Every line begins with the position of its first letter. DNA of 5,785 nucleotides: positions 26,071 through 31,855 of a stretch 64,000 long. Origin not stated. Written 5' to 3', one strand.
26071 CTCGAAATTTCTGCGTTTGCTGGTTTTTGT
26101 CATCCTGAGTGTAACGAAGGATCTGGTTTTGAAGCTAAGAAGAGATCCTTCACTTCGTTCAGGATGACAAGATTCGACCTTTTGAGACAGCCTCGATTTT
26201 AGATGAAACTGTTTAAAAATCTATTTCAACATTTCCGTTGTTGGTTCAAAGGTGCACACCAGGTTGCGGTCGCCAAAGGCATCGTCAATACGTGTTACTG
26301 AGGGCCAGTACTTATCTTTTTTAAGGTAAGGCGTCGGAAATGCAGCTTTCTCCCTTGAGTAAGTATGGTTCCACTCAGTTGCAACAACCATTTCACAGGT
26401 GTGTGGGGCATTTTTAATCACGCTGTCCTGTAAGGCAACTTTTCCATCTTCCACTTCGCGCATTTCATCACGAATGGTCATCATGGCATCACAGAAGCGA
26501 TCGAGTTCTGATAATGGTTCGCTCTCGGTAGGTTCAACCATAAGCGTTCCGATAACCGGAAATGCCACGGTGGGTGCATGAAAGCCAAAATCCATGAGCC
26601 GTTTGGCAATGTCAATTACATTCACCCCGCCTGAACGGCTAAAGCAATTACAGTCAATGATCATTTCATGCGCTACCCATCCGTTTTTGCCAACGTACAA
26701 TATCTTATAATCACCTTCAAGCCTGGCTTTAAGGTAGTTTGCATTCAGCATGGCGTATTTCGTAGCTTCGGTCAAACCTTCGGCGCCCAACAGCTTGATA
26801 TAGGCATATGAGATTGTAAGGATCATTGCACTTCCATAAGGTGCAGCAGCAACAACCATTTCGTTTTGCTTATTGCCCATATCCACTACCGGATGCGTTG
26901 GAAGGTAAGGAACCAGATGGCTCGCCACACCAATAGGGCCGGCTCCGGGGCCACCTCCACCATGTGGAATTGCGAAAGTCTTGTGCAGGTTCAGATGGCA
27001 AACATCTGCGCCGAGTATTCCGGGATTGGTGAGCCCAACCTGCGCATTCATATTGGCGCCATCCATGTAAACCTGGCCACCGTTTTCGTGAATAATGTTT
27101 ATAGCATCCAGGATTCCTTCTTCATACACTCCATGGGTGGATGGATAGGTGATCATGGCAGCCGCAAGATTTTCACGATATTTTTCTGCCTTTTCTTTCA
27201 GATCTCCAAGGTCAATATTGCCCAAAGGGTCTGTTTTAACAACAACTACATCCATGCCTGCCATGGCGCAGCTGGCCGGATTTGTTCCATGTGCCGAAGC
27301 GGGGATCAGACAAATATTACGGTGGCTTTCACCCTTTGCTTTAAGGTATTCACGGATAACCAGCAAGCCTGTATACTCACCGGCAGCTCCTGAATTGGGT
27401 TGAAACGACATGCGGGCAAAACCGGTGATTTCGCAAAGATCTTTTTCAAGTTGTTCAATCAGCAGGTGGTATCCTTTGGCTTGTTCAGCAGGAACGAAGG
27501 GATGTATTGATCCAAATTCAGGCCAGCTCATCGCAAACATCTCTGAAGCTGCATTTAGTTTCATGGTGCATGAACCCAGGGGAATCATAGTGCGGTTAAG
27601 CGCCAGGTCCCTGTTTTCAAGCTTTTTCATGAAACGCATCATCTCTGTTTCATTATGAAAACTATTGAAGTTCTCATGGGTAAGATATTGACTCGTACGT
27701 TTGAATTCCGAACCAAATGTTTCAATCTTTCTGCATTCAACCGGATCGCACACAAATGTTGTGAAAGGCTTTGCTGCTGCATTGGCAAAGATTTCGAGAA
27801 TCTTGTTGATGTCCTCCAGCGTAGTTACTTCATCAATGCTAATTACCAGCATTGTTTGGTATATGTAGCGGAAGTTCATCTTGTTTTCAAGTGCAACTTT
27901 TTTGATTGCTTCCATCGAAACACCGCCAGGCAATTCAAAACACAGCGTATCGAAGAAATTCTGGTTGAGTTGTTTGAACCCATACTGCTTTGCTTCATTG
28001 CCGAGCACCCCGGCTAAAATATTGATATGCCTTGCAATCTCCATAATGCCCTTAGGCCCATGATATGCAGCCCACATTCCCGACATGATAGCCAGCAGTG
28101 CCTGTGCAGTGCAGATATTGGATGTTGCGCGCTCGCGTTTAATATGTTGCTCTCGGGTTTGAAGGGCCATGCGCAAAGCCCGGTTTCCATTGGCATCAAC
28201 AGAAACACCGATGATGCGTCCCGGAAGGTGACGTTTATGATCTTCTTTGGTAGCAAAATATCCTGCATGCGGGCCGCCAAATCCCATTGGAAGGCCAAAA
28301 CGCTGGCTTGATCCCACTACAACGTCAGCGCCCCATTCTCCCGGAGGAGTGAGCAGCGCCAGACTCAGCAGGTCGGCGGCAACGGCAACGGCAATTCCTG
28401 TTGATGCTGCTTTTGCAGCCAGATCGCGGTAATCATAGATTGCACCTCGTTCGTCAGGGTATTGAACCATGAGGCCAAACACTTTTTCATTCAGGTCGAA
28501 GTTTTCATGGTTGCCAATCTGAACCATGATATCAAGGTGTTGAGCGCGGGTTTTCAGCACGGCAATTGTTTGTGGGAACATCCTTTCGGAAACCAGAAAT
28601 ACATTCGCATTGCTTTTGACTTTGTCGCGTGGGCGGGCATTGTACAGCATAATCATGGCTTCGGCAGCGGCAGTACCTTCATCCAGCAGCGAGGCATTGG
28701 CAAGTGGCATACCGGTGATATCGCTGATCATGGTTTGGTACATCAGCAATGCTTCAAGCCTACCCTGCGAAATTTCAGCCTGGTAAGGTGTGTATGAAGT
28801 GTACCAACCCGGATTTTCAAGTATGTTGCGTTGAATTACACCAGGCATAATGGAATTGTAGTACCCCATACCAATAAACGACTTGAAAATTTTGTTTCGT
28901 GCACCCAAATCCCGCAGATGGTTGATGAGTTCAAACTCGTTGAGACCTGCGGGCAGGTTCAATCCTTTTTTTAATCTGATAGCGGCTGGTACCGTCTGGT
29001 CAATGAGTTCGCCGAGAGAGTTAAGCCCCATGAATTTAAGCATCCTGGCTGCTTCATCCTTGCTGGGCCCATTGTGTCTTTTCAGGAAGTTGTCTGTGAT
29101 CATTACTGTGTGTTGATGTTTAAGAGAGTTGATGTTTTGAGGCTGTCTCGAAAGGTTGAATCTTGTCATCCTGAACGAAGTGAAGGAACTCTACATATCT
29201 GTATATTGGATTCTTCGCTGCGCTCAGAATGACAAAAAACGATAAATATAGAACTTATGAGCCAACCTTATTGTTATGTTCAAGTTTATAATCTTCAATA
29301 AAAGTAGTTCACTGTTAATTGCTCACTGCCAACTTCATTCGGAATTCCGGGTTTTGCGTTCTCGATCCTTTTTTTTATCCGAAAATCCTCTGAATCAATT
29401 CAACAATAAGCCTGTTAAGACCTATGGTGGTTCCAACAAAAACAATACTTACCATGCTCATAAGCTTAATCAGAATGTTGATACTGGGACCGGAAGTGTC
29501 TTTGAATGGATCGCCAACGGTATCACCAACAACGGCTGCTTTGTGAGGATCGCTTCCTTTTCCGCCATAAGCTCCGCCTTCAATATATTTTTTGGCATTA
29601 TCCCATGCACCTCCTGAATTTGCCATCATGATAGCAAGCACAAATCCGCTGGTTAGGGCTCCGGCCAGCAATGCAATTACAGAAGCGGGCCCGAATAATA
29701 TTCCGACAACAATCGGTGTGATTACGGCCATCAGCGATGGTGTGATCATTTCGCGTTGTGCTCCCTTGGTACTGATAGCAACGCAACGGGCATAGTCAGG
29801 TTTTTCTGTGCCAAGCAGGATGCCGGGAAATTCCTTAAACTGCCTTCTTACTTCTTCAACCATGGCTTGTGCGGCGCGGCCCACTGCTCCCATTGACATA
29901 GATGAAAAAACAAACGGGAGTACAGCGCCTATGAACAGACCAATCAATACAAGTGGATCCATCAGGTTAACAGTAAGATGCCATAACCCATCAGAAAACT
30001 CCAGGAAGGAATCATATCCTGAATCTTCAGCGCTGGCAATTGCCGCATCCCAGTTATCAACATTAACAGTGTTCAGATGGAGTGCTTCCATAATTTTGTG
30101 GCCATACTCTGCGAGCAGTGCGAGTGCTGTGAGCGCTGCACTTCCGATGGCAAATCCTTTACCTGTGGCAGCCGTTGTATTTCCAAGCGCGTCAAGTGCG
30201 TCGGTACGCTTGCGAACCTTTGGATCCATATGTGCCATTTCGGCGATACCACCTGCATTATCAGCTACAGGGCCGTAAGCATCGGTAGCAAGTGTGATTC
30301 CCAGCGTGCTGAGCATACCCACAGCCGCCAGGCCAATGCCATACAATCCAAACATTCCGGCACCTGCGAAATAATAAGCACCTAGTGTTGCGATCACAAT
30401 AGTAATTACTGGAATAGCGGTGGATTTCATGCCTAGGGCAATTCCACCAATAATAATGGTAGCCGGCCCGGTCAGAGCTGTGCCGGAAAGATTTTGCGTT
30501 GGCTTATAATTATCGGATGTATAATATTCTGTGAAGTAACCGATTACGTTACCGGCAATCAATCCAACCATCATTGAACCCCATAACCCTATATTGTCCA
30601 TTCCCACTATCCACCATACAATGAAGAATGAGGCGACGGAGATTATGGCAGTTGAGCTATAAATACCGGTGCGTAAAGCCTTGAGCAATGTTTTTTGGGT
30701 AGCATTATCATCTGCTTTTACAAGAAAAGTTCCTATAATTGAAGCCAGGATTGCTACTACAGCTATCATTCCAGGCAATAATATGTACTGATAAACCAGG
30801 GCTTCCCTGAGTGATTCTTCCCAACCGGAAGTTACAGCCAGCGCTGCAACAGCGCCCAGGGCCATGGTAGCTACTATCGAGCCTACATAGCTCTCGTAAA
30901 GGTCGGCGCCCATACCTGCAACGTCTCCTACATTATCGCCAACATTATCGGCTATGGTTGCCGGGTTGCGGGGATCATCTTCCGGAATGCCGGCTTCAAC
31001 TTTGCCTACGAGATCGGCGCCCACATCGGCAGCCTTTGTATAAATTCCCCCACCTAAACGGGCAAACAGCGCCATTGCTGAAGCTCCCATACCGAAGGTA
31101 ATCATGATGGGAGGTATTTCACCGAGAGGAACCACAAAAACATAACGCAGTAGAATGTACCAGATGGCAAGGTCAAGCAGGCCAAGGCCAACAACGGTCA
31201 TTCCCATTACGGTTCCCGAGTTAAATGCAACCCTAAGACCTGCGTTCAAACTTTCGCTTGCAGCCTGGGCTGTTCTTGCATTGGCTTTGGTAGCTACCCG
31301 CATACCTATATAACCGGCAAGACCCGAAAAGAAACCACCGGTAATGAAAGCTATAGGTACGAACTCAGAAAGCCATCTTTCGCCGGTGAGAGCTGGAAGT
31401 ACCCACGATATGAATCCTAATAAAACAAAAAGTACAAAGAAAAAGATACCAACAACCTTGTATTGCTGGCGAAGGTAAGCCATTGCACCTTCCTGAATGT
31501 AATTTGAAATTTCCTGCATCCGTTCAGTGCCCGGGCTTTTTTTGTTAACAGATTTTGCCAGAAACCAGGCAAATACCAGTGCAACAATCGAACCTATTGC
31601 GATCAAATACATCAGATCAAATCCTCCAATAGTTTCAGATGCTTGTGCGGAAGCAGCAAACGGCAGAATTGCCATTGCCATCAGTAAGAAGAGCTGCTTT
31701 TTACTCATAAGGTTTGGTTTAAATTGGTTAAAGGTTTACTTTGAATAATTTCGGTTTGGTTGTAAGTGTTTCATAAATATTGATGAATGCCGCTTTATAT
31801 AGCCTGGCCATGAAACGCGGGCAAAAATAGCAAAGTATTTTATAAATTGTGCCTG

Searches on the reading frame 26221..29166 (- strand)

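Call 68: search_protein_families(library=pfam, proteins=[window:26221-29166:-], max_evalue=0.00001)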
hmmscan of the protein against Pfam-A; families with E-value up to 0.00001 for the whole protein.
window:26221-29166:- (981 aa): 2 families
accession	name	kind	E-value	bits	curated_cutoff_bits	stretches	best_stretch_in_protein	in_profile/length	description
PF02347.22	GDC-P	-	1.5e-180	601.1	26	2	29-460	1-429/429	Glycine cleavage system P-protein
PF21478.3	GcvP2_C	-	3.3e-54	182.4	27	1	801-922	1-122/122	Glycine dehydrogenase, C-terminal domain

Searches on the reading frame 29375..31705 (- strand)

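Call 69: search_protein_families(library=pfam, proteins=[window:29375-31705:-], max_evalue=0.00001)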
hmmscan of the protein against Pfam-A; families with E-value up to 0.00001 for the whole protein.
window:29375-31705:- (776 aa): 1 family
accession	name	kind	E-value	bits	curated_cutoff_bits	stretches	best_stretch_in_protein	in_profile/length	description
PF03030.21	H_PPase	-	4.8e-275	914.7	29.7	1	40-756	1-645/645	Inorganic H+ pyrophosphatase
